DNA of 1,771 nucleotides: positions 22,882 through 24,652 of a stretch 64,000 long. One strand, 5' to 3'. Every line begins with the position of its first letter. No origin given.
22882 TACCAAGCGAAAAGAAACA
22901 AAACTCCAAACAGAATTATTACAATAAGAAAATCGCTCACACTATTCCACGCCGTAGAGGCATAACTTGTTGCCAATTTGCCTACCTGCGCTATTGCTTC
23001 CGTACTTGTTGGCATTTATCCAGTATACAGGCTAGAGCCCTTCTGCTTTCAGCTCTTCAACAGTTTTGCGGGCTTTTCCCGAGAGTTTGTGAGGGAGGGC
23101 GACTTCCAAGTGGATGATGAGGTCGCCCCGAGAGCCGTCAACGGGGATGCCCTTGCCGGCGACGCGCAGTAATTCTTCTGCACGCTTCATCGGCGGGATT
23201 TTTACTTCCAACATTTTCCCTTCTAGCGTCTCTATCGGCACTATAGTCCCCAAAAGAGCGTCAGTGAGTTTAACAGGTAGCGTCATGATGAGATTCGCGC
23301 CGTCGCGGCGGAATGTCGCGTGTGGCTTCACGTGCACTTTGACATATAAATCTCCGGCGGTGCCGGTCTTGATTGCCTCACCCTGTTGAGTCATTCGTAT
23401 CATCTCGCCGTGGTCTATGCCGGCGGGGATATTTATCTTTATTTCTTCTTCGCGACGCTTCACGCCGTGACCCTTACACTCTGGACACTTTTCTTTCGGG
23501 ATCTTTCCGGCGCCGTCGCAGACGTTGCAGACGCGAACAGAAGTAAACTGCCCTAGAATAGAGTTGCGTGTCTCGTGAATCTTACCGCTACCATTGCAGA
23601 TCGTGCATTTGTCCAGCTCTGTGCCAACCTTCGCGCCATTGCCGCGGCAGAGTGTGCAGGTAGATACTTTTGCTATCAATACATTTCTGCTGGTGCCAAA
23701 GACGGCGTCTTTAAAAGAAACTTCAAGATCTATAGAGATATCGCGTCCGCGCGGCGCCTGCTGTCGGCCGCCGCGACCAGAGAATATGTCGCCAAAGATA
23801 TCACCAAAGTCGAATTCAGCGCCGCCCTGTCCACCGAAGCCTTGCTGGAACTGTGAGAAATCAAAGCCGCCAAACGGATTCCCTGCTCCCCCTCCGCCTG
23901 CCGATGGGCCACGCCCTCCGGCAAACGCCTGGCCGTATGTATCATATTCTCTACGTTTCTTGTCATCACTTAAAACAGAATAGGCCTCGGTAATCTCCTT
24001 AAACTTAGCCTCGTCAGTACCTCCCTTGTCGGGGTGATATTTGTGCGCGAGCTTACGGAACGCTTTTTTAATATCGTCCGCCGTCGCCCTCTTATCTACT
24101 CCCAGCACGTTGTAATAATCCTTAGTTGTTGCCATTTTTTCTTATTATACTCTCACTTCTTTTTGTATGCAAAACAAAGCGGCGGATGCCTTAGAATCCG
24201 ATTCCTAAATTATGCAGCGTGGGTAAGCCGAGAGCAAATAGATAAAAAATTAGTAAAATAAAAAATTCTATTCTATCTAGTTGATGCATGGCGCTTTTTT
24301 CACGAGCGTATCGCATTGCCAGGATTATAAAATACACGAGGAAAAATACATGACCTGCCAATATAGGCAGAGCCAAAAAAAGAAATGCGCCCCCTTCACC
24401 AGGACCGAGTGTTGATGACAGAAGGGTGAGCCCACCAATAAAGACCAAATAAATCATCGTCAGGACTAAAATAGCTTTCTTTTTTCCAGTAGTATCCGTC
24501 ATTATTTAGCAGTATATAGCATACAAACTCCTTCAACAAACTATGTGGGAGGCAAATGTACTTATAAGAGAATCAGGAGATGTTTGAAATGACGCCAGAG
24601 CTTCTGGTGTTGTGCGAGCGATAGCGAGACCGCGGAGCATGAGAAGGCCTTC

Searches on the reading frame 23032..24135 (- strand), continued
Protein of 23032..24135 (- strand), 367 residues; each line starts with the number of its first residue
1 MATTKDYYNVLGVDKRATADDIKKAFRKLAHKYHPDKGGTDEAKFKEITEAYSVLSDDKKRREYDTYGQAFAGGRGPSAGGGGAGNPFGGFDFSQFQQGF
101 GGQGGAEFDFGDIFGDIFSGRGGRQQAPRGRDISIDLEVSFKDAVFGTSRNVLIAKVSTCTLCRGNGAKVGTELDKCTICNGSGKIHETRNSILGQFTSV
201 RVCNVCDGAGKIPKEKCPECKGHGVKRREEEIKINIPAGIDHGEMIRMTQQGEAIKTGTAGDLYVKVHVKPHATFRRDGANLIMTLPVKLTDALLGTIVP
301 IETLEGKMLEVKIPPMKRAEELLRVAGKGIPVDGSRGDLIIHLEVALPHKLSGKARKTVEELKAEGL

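Call 61: search_solved_structures(query=A1, max_evalue=1)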
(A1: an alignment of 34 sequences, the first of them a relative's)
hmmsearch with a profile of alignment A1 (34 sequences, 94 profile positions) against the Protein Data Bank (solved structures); distinct sequences matched with E-value up to 1: 3.
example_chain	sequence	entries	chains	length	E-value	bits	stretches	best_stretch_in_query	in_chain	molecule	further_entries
8d7h_D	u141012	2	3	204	0.096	15.8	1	39-90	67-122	Cardiotrophin-like cytokine factor 1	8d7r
2qsa_A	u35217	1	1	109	0.62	13.2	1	21-74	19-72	DnaJ homolog dnj-2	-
4jgj_A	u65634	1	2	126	0.66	13.1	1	48-80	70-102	Carcinoembryonic antigen-related cell adhesion molecule 15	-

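Call 63: predict_structure(alignment_id=A1)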
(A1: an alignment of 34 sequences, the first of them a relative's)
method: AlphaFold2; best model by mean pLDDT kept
length: 94 residues; sequences in the alignment: 34
mean_pLDDT: 91.6   pTM: 0.82
mean pLDDT of the five models: 91.6, 90.7, 90.0, 89.8, 89.7
residues with pLDDT >= 90: 79; 70-90: 7; 50-70: 7; < 50: 1
segments of 3 or more residues with pLDDT < 50: none
pLDDT, mean of each block of 10 residues (from residue 1): 83 96 97 98 95 95 96 95 83 54
secondary structure, 60 per line:
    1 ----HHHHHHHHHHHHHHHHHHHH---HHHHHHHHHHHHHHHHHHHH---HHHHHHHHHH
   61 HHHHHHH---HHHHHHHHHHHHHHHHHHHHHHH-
elements in order: H5-24 H28-47 H51-67 H71-93

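Call 65: fold_search(model_id=the predicted structure, library=pdb)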
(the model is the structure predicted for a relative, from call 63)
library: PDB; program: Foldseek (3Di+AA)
matches with E <= 10: 250; with E <= 0.001: 0
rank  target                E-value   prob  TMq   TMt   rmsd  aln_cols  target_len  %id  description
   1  5maw_E                5.8e-02  1.00  0.59  0.52   4.0        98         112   13  Crystal structure of the flagellin-FliS complex from Bacillus subtilis (released 2017-12-20)
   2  6gow_E                9.8e-02  0.99  0.56  0.50   4.2        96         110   14  Crystal structure of the flagellin-FliS complex from Bacillus subtilis crystallized in spacegroup P22121 (released 2018-08-29)
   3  6ch3_B                4.6e-01  0.94  0.56  0.37   3.7        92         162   15  Crystal structure of the cytoplasmic domain of FlhA and FliS-FliC complex (released 2018-05-16)
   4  6dg6_F                7.3e-01  0.80  0.55  0.54   4.4        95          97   16  Structure of a de novo designed Interleukin-2/Interleukin-15 mimetic (released 2019-01-16)
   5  3k1s_B                7.3e-01  0.54  0.47  0.43  14.2       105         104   16  Crystal Structure of the PTS Cellobiose Specific Enzyme IIA from Bacillus anthracis (released 2009-10-13)
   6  6dg6_A                8.2e-01  0.77  0.55  0.52   4.5        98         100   15  Structure of a de novo designed Interleukin-2/Interleukin-15 mimetic (released 2019-01-16)
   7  3h3m_A                9.2e-01  0.57  0.46  0.48  11.7        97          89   12  Crystal structure of flagellar protein FliT from Bordetella bronchiseptica (released 2009-04-28)
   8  3l8r_A                9.7e-01  0.38  0.41  0.38  10.8        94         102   18  The crystal structure of PtcA from S. mutans (released 2010-01-12)
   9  3h3m_B                1.1e+00  0.57  0.46  0.52  11.8        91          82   13  Crystal structure of flagellar protein FliT from Bordetella bronchiseptica (released 2009-04-28)
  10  1orj_C                1.2e+00  0.66  0.54  0.50   4.5        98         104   14  FLAGELLAR EXPORT CHAPERONE (released 2003-09-16)
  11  3k1s_H                1.2e+00  0.41  0.47  0.42  13.1        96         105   16  Crystal Structure of the PTS Cellobiose Specific Enzyme IIA from Bacillus anthracis (released 2009-10-13)
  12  1orj_B                1.3e+00  0.47  0.48  0.44   5.2        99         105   12  FLAGELLAR EXPORT CHAPERONE (released 2003-09-16)
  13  3k1i_B                1.4e+00  0.69  0.58  0.53   4.3        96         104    9  Crystal strcture of FliS-HP1076 complex in H. pylori (released 2010-06-30)
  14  1vh6_B                1.4e+00  0.23  0.40  0.36  16.1        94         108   17  Crystal structure of a flagellar protein (released 2003-12-30)
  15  2wwv_MODEL_1_A        1.5e+00  0.47  0.47  0.44   8.0        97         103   16  NMR structure of the IIAchitobiose-IIBchitobiose complex of the N,N'- diacetylchitoboise brance of the E. coli (released 2009-12-08)
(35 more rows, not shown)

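Call 75: find_homologous_proteins(query=window:23032-24135:-, max_evalue=1e-100)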
Query window:23032-24135:- (367 aa): 4911 proteins with E <= 1e-100 among 8000 candidates; the best 120 are listed.
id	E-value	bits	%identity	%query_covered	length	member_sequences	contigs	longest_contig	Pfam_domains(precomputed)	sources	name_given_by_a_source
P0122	4.0e-245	831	100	100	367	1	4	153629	PF00226.37,PF00684.26,PF01556.24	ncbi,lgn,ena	-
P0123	9.9e-214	728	88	100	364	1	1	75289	PF00226.37,PF00684.26,PF01556.24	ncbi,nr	ncbi:MAG: molecular chaperone DnaJ [bacterium]|nr:molecular chaperone DnaJ [bacterium]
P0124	1.2e-212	724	89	100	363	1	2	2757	PF00226.37,PF00684.26,PF01556.24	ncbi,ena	-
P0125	7.1e-212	721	87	100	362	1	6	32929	PF00226.37,PF00684.26,PF01556.24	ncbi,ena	-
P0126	3.8e-210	716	86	100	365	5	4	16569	PF00226.37,PF00684.26,PF01556.24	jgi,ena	-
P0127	8.2e-210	715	87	100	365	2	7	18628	PF00226.37,PF00684.26,PF01556.24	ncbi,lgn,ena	ncbi:MAG: molecular chaperone DnaJ [Patescibacteria group bacterium]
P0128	8.2e-210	715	87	100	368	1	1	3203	PF00226.37,PF00684.26,PF01556.24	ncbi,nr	ncbi:MAG: molecular chaperone DnaJ [Candidatus Taylorbacteria bacterium]|nr:molecular chaperone DnaJ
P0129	8.0e-209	711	86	100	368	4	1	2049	PF00226.37,PF00684.26,PF01556.24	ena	-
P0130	1.1e-208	711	85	100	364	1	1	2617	PF00226.37,PF00684.26,PF01556.24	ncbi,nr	ncbi:MAG: molecular chaperone DnaJ [bacterium]|nr:molecular chaperone DnaJ [bacterium]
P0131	1.9e-208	710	86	100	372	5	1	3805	PF00226.37,PF00684.26,PF01556.24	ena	-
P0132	2.1e-208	710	83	99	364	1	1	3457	PF00226.37,PF00684.26,PF01556.24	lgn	-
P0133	2.8e-208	710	85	100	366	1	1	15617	PF00226.37,PF00684.26,PF01556.24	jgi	jgi:molecular chaperone DnaJ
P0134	1.0e-207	708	86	100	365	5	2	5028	PF00226.37,PF15777.11,PF00684.26,PF01556.24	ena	-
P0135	2.4e-206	703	81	100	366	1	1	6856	PF00226.37,PF15777.11,PF00684.26,PF01556.24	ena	-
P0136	3.2e-206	703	85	99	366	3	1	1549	PF00226.37,PF27659.1,PF15777.11,PF00684.26,PF01556.24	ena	-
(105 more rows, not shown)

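Call 76: find_encoding_contigs(protein=P0123, flank=3500, max_places=1)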
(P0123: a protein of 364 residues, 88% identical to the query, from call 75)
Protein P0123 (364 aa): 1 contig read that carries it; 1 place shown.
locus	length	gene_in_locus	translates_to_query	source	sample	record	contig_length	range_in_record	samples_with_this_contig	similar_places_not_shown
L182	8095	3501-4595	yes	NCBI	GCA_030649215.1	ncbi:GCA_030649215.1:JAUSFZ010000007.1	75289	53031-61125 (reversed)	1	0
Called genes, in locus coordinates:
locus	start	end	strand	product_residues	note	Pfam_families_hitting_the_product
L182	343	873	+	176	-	PF01025:GrpE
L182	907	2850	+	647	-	PF00012:HSP70, PF06723:MreB_Mbl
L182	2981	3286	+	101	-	-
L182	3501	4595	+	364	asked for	PF00226:DnaJ, PF01556:DnaJ_C, PF00684:DnaJ_CXXCXGXG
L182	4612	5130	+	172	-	-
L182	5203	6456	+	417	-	PF00579:tRNA-synt_1b, PF22421:SYY_C-terminal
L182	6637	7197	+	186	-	PF00753:Lactamase_B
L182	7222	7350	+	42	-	-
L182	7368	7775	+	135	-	-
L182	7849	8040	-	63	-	-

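Call 77: find_encoding_contigs(protein=P0127, flank=3500, max_places=1)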
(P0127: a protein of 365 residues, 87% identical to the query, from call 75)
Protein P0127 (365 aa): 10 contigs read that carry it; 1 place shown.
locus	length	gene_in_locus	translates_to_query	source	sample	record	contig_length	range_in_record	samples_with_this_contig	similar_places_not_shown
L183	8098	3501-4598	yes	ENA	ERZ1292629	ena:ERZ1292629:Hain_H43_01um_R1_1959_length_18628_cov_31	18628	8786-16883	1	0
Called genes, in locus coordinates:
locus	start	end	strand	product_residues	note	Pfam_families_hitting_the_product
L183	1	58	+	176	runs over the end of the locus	PF01025:GrpE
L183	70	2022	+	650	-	PF00012:HSP70, PF06723:MreB_Mbl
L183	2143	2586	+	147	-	-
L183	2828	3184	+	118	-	PF18924:DUF5674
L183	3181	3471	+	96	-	-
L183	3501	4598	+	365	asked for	PF00226:DnaJ, PF01556:DnaJ_C, PF00684:DnaJ_CXXCXGXG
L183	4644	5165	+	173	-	-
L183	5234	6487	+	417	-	PF00579:tRNA-synt_1b, PF22421:SYY_C-terminal, PF01479:S4 (faint)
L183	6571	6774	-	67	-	-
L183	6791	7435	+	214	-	-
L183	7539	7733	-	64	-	-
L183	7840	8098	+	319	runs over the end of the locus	PF00579:tRNA-synt_1b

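Call 78: find_encoding_contigs(protein=P0126, flank=3500, max_places=1)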
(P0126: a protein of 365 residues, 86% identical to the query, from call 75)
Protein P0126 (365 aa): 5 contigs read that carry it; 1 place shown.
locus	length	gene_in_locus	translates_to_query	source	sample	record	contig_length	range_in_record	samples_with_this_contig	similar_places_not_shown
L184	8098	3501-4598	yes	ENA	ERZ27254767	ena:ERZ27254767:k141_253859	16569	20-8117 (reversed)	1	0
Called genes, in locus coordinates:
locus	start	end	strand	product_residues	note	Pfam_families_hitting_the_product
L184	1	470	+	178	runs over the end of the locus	PF01025:GrpE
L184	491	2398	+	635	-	PF00012:HSP70, PF06723:MreB_Mbl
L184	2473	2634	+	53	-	-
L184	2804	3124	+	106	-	-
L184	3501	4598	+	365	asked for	PF00226:DnaJ, PF01556:DnaJ_C, PF00684:DnaJ_CXXCXGXG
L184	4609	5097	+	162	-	PF00383:dCMP_cyt_deam_1, PF14437:MafB19-deam, PF14439:Bd3614-deam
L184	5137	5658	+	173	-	-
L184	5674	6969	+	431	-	PF00579:tRNA-synt_1b, PF22421:SYY_C-terminal, PF01479:S4 (faint)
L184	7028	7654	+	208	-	PF02796:HTH_7 (faint)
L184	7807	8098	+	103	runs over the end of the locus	?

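Call 86: search_protein_families(library=pfam, proteins=[L184:7028-7654:+, L183:6791-7435:+, L184:2804-3124:+, L182:2981-3286:+, L180:1528-1890:+], max_evalue=1)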
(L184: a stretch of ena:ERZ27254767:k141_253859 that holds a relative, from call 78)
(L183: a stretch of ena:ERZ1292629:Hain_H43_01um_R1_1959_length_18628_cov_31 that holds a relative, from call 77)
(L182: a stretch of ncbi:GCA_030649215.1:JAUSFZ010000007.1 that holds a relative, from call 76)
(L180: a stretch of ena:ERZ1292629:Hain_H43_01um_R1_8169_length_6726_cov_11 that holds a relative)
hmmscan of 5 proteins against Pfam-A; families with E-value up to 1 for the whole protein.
L184:7028-7654:+ (208 aa): 3 families
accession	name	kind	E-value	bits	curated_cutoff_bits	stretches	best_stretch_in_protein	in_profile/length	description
PF02796.21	HTH_7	-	1.4e-05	25.6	23.8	1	4-35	3-34/45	Helix-turn-helix domain of resolvase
PF13384.12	HTH_23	-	0.0029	17.8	24.6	1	11-37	6-32/50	Homeodomain-like domain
PF16365.12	EutK_C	-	0.029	14.8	27.5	1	20-46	12-38/52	Ethanolamine utilization protein EutK C-terminus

L183:6791-7435:+ (214 aa): 0 families

L184:2804-3124:+ (106 aa): 0 families

L182:2981-3286:+ (101 aa): 0 families

L180:1528-1890:+ (120 aa): 0 families

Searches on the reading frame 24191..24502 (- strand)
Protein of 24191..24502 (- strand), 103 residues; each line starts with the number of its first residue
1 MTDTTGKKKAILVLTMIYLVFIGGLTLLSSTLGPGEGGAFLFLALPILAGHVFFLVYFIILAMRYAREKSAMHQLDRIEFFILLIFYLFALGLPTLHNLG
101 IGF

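Call 12: search_protein_families(library=pfam, proteins=[window:24191-24502:-], max_evalue=1)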
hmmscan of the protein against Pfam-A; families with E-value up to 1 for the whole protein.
window:24191-24502:- (103 aa): 4 families
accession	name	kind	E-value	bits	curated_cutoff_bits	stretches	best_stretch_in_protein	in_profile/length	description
PF14360.12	PAP2_C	-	0.11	13.5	27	1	47-88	6-45/74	PAP2 superfamily C-terminal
PF06664.17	WLS-like_TM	-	0.2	11.4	28.3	1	27-91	136-202/247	Wntless-like, transmembrane domain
PF05814.16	Ac76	-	0.28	11.7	22.5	1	52-76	32-56/83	Orf76 (Ac76)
PF09843.14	DUF2070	-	0.96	8.1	30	0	12-89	76-148/561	Predicted membrane protein (DUF2070)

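Call 15: find_encoding_contigs(protein=window:24191-24502:-, flank=3000, max_places=10)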
Protein window:24191-24502:- (103 aa): 6 contigs read that carry it; 4 places shown.
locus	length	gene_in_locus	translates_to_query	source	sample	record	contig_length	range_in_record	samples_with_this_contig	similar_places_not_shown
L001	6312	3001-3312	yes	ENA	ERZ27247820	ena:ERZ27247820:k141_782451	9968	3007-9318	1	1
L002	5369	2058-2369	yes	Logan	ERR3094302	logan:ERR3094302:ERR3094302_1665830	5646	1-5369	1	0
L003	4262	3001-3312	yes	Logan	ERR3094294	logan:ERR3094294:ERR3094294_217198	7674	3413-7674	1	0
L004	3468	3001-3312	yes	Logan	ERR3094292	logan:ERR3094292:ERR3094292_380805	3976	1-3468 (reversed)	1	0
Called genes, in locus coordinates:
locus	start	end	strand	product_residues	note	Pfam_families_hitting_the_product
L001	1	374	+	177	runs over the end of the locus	PF01025:GrpE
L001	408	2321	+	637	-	PF00012:HSP70, PF06723:MreB_Mbl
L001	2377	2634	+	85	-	-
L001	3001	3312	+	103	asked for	-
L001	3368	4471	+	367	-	PF00226:DnaJ, PF01556:DnaJ_C, PF00684:DnaJ_CXXCXGXG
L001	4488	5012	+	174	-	-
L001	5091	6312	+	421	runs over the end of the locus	PF00579:tRNA-synt_1b, PF22421:SYY_C-terminal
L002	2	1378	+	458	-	?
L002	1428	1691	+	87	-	-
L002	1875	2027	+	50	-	-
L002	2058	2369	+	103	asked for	-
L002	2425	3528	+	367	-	PF00226:DnaJ, PF01556:DnaJ_C, PF00684:DnaJ_CXXCXGXG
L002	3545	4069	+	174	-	-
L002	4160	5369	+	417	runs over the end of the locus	PF00579:tRNA-synt_1b, PF22421:SYY_C-terminal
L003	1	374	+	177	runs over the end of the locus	PF01025:GrpE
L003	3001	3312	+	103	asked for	-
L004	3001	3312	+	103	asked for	-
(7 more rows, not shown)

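Call 17: find_homologous_proteins(query=window:24191-24502:-, max_evalue=0.001)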
Query window:24191-24502:- (103 aa): 1 proteins with E <= 0.001 among 10 candidates.
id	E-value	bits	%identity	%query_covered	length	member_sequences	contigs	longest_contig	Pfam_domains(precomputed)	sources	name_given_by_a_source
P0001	6.6e-57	208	100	100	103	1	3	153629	-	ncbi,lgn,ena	-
